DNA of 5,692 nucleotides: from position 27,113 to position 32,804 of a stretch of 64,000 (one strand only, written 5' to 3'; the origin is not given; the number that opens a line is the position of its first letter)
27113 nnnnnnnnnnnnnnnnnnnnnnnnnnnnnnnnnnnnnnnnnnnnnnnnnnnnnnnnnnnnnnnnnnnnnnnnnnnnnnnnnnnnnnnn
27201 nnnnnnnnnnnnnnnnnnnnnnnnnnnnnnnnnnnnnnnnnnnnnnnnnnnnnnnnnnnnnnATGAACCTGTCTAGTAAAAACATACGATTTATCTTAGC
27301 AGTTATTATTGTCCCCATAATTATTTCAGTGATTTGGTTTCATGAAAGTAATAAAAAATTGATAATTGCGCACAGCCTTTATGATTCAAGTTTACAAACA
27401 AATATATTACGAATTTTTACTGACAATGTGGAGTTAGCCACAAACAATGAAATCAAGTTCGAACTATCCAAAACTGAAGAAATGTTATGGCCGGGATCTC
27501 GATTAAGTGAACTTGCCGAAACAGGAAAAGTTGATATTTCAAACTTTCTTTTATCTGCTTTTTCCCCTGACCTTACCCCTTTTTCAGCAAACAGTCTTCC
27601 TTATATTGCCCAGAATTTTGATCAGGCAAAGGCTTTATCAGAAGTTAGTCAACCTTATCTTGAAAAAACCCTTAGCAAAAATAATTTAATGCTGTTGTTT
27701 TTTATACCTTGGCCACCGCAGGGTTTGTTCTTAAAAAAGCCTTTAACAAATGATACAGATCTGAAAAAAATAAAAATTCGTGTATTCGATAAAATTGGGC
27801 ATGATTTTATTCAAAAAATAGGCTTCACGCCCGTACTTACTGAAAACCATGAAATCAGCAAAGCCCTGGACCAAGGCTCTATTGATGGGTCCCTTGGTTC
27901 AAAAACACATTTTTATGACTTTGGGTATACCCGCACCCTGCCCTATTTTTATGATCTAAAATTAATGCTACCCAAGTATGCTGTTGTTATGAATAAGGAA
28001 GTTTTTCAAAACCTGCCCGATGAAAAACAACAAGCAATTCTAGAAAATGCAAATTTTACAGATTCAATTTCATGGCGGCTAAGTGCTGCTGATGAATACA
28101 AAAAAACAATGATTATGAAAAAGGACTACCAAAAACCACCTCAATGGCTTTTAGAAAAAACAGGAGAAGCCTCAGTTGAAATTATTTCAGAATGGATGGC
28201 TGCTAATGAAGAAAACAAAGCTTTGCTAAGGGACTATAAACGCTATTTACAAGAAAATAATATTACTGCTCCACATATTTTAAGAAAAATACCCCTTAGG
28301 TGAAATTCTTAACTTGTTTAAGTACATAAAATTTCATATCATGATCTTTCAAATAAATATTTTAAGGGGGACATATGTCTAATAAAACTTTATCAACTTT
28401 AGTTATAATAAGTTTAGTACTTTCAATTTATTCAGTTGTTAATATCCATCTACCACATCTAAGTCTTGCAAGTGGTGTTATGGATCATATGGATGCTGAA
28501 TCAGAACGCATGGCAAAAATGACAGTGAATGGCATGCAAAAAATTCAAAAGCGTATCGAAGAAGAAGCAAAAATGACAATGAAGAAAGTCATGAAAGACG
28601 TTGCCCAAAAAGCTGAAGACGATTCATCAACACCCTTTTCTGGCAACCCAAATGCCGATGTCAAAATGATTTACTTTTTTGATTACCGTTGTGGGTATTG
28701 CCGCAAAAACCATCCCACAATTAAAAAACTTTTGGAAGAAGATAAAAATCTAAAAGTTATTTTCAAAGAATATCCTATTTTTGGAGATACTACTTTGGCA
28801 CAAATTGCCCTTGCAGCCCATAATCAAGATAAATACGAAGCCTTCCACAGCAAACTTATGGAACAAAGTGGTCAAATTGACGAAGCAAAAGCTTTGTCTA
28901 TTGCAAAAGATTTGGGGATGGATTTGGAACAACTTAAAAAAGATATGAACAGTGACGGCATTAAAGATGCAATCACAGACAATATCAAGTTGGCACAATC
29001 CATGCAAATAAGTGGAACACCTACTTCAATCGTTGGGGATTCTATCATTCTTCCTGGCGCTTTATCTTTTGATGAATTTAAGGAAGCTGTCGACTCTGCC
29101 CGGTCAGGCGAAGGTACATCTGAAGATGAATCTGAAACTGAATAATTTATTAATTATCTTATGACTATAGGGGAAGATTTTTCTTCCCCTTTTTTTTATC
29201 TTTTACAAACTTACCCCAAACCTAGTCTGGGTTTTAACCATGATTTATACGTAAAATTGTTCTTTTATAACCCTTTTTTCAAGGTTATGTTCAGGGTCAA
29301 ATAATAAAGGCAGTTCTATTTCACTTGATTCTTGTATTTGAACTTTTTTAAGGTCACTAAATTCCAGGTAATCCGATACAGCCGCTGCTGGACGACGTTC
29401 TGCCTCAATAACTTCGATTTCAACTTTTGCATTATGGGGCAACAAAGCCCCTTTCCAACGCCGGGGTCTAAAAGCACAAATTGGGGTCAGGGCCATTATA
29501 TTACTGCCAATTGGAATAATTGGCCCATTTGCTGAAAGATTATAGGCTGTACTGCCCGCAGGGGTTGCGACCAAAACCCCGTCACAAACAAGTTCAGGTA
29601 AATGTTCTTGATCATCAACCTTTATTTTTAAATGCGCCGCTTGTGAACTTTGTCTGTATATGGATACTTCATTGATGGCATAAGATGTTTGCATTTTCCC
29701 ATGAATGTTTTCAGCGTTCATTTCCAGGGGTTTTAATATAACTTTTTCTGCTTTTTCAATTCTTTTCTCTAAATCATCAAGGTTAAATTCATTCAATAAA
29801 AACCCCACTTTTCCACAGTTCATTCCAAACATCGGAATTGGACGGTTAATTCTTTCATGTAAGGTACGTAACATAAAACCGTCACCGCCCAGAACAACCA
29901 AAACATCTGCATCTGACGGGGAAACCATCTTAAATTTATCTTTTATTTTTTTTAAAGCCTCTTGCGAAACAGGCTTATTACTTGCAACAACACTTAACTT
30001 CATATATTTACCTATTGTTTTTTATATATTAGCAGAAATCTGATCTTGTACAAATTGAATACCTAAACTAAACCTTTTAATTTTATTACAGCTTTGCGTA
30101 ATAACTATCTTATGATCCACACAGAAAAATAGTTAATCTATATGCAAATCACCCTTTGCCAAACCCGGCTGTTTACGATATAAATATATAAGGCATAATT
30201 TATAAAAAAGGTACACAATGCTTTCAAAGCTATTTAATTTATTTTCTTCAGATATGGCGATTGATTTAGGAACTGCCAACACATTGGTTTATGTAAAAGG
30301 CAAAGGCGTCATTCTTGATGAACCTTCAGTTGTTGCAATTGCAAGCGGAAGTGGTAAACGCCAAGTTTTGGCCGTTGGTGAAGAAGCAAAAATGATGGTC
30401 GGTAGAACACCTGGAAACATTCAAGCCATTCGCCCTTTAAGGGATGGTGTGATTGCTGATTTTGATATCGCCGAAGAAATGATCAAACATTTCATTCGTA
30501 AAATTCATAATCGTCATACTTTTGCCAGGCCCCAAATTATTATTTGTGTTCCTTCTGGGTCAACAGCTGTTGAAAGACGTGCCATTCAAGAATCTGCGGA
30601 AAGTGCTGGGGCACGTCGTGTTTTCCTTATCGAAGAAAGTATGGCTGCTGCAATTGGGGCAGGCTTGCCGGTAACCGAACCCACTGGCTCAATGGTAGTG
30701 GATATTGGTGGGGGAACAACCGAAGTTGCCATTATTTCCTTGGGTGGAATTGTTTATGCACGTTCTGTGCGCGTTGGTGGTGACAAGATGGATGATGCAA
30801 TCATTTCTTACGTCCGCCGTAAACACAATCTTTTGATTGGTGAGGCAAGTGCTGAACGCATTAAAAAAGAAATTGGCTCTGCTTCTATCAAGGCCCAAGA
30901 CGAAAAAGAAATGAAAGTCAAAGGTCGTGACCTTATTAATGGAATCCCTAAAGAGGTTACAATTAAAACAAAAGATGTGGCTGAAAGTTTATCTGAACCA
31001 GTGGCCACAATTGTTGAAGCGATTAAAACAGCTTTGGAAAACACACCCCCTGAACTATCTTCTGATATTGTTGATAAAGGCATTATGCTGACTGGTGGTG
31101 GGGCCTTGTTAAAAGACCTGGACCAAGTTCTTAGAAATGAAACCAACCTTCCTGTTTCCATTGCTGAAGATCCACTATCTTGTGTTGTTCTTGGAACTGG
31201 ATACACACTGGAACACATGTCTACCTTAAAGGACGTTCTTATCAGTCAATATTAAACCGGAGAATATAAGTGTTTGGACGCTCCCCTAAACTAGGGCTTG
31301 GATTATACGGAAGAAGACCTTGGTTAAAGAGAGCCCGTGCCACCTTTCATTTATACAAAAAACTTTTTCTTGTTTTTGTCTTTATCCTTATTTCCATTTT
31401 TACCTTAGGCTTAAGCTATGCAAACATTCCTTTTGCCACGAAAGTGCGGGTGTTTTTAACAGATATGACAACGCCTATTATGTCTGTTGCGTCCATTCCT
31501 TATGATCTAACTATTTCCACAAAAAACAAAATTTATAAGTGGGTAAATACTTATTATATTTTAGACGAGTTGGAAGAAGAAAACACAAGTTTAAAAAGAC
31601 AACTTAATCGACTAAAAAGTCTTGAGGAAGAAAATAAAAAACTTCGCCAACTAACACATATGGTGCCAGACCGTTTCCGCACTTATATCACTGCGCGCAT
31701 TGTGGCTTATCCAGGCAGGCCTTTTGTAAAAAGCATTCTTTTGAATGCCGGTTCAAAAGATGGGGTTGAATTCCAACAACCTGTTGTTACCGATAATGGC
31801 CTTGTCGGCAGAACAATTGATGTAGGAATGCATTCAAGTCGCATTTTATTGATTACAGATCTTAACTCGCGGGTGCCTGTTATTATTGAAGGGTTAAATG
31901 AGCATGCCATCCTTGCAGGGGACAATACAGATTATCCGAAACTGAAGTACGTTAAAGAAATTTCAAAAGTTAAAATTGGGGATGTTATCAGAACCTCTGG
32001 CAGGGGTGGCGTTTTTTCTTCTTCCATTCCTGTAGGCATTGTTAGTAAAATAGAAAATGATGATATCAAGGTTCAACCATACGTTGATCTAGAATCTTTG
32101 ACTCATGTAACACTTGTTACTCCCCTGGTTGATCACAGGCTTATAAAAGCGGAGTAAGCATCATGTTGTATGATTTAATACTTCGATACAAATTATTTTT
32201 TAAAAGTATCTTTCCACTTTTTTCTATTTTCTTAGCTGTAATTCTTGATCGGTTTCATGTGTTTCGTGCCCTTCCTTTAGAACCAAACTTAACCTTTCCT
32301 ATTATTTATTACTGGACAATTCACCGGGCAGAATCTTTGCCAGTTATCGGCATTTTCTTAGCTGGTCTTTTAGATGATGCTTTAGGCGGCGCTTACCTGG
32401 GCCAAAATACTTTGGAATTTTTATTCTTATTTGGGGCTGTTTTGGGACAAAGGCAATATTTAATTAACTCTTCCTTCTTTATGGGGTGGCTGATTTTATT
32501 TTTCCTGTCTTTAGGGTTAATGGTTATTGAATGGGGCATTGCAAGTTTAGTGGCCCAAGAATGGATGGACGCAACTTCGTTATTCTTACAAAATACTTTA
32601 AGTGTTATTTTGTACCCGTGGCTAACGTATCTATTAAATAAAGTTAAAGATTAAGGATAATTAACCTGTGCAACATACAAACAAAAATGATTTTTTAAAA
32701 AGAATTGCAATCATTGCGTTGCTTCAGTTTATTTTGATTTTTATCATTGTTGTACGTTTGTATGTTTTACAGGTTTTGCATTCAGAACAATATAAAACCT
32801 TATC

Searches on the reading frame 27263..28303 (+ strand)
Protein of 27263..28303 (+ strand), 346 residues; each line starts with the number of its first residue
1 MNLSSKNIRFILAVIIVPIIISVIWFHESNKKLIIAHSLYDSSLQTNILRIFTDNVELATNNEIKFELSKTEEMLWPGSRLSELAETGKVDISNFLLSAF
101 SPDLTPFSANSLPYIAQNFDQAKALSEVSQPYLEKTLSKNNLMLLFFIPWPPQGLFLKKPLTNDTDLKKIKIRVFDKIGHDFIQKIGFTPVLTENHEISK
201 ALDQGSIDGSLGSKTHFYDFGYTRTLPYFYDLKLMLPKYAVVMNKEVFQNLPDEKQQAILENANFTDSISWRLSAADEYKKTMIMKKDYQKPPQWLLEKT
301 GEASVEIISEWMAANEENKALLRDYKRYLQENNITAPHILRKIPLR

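Call 10: search_protein_families(library=pfam, proteins=[window:27263-28303:+], max_evalue=0.001)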
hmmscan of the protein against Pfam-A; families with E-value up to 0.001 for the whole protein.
window:27263-28303:+ (346 aa): 1 family
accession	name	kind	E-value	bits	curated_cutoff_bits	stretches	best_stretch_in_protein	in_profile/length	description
PF03480.18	DctP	-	4.1e-22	79.3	23.4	1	36-282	2-250/286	Bacterial extracellular solute-binding protein, family 7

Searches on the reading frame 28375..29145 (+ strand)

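Call 10: search_protein_families(library=pfam, proteins=[window:28375-29145:+], max_evalue=0.001)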
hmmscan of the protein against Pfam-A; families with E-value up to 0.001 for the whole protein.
window:28375-29145:+ (256 aa): 4 families
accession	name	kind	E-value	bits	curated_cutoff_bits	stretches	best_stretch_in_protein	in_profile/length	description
PF01323.26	DSBA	-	3.6e-26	92.6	25.6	1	100-239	4-190/191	DSBA-like thioredoxin domain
PF13462.12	Thioredoxin_4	-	2.5e-22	80.2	23.2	1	85-240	4-164/165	Thioredoxin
PF13098.12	Thioredoxin_2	-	1.7e-10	41.6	27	1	94-238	5-103/104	Thioredoxin-like domain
PF13743.12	Thioredoxin_5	-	1.3e-09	38.5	27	1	161-223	103-166/186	Thioredoxin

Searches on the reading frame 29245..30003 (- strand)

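Call 10: search_protein_families(library=pfam, proteins=[window:29245-30003:-], max_evalue=0.001)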
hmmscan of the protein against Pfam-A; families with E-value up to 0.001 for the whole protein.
window:29245-30003:- (252 aa): 2 families
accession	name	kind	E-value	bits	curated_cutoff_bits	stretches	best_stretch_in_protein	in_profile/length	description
PF20143.4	NAD_kinase_C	-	5.7e-14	52.4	23.7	1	111-217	2-108/126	ATP-NAD kinase C-terminal domain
PF01513.26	NAD_kinase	-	2.1e-08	35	25.5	1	12-83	53-123/130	ATP-NAD kinase N-terminal domain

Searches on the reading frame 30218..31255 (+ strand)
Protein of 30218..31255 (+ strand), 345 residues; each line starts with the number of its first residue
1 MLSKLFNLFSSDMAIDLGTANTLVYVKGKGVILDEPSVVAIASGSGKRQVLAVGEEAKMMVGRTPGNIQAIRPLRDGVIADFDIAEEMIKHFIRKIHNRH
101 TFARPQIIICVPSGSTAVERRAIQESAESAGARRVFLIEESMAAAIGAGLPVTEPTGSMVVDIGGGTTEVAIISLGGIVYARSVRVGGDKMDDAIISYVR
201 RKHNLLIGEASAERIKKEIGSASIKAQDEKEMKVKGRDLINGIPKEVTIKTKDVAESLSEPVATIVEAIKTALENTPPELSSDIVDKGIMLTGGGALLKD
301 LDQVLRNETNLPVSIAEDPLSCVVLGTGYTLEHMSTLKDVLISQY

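Call 46: search_protein_families(library=pfam, proteins=[window:30218-31255:+], max_evalue=0.001)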
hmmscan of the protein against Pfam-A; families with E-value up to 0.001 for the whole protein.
window:30218-31255:+ (345 aa): 6 families
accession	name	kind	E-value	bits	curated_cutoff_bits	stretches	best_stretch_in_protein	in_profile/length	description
PF06723.19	MreB_Mbl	-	9.8e-154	511.5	27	1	11-338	2-326/327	MreB/Mbl protein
PF00022.25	Actin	-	1.3e-15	57.4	27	1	25-226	20-214/410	Actin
PF14450.12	FtsA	-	2.8e-15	57.2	31.8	1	159-318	1-112/127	Cell division protein FtsA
PF00012.26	HSP70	-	7.9e-12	44.6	20.6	1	106-308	135-349/599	Hsp70 protein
PF11104.14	PilM_2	-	4.4e-11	42.8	27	1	156-218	180-238/340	Type IV pilus assembly protein PilM;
PF06277.17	EutA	-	0.00046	19.6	27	1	140-213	124-204/475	Ethanolamine utilisation protein EutA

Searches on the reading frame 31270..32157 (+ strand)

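Call 46: search_protein_families(library=pfam, proteins=[window:31270-32157:+], max_evalue=0.001)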
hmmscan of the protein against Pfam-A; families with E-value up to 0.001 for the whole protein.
window:31270-32157:+ (295 aa): 1 family
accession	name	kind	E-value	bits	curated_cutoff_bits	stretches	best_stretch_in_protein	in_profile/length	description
PF04085.20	MreC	-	3.3e-34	118.2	28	1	146-283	3-146/147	Rod shape-determining protein MreC, barrel core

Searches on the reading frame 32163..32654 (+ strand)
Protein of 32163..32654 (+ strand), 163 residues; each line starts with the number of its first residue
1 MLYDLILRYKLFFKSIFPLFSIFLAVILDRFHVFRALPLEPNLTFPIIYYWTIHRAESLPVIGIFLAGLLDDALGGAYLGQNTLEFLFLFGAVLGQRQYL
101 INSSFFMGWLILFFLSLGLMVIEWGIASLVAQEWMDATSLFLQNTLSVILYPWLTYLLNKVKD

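Call 46: search_protein_families(library=pfam, proteins=[window:32163-32654:+], max_evalue=0.001)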
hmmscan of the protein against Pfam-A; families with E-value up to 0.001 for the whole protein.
window:32163-32654:+ (163 aa): 1 family
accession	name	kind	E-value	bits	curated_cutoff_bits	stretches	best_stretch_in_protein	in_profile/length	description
PF04093.17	MreD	-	1.1e-09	39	24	1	15-161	11-158/158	rod shape-determining protein MreD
